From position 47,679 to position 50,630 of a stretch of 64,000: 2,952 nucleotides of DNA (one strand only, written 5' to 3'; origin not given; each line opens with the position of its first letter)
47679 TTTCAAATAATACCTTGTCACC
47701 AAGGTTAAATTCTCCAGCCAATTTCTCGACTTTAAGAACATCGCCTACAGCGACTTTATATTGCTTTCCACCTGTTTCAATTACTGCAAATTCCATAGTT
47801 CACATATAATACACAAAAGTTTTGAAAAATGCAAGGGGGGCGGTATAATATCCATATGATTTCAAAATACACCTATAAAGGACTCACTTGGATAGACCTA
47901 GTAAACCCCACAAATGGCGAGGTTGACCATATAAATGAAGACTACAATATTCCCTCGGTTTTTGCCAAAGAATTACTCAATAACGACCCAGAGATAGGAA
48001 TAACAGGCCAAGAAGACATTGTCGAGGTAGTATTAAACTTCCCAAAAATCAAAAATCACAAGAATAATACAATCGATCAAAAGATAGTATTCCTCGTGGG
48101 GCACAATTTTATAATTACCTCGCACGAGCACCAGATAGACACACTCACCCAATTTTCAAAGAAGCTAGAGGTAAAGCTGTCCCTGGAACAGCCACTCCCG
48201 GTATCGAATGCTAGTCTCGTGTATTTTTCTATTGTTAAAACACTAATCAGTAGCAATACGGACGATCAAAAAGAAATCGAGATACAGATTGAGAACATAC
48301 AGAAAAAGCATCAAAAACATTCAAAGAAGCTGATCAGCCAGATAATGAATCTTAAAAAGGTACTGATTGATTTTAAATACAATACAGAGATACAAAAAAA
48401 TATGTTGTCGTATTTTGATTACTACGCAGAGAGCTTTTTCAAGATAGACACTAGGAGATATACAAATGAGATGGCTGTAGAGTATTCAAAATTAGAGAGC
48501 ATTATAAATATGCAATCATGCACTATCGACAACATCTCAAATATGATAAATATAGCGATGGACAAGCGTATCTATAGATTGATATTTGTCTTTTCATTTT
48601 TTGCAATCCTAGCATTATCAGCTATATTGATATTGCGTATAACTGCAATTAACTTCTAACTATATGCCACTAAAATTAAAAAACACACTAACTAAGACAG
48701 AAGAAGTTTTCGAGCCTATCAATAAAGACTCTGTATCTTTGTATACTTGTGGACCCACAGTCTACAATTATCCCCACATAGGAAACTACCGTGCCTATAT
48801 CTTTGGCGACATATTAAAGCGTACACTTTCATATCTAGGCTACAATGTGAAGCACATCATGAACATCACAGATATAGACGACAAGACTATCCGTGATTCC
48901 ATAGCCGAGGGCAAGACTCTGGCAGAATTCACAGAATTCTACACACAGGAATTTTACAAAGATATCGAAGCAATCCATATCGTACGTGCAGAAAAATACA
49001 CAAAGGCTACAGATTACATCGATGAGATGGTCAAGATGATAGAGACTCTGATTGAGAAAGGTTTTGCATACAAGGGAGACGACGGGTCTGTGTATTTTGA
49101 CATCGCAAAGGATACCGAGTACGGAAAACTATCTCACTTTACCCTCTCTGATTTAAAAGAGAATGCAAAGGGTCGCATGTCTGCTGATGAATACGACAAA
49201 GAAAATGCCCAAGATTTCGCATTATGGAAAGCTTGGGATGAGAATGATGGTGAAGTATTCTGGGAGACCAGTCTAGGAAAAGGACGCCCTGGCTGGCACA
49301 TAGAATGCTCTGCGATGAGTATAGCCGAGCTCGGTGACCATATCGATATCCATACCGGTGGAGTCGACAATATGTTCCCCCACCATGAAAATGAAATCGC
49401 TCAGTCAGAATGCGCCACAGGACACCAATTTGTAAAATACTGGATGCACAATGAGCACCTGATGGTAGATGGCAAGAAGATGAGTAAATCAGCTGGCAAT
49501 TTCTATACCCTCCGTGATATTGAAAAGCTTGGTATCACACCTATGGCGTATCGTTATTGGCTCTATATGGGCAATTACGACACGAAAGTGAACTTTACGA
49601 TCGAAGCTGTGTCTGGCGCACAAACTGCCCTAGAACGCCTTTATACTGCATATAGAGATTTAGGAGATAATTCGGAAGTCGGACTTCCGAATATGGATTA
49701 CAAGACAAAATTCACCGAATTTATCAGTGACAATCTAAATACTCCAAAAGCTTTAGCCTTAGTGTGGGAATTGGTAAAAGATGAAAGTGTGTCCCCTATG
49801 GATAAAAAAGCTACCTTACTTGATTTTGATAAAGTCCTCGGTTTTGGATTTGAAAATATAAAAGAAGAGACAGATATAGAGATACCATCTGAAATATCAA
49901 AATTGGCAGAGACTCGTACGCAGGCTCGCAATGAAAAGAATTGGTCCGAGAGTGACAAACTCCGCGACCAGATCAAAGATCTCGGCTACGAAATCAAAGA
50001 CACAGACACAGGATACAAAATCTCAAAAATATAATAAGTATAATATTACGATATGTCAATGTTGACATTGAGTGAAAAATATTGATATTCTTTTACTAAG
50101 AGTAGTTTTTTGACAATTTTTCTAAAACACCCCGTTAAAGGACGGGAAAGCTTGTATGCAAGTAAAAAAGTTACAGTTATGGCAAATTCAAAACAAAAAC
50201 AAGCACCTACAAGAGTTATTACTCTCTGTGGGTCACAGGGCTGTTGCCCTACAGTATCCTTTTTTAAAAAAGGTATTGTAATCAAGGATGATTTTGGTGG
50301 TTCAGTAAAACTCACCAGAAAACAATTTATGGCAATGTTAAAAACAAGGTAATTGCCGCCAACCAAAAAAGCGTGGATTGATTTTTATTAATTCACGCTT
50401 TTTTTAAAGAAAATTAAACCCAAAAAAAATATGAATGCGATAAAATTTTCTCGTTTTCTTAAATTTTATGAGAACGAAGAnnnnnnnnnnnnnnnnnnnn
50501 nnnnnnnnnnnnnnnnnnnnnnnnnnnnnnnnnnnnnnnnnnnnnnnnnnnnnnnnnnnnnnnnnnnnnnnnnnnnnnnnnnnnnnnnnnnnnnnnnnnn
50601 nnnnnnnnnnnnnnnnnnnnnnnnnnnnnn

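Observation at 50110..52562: Candidate sactipeptide-type RiPP locus: Cys-cluster peptide, attenuator, radical SAM/SPASM maturase, MTA phosphorylase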

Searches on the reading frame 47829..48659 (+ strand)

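Call 3: search_protein_families(library=pfam, proteins=[window:47829-48659:+], max_evalue=0.1)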
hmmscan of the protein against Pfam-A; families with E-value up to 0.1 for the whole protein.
window:47829-48659:+ (276 aa): 2 families
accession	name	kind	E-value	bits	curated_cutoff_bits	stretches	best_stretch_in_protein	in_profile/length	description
PF01544.23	CorA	-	3.8e-22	79.4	27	1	17-264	2-246/292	CorA-like Mg2+ transporter protein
PF10730.14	DUF2521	-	0.04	14.4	25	1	151-231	25-109/146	Protein of unknown function (DUF2521)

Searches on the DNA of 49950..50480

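Call 58: search_rna_families(source=window, start=49950, end=50480, threshold=evalue, max_evalue=1)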
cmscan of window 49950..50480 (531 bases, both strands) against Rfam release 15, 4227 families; matches with E-value up to 1: 5.
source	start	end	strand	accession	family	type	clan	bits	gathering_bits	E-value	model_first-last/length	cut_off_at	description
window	50340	50407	+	RF02363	Yfr11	Gene; sRNA;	-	22.1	44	0.41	1-144/144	no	Cyanobacterial functional RNA 11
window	50289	50404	+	RF04184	BTnc060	Gene; sRNA;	-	20.9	228.9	0.61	1-213/213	no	Bacteroides sRNA BTnc060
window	50364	50405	+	RF03664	MIR6288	Gene; miRNA;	-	18.4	74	0.73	1-92/92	no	MIR6288 microRNA precursor family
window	50278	50410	+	RF00558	L20_leader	Cis-reg; leader;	-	18.1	58.7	0.56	1-127/127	no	Ribosomal protein L20 leader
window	50375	50420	+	RF00207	K10_TLS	Cis-reg;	-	18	43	0.76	1-48/48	no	K10 transport/localisation element (TLS)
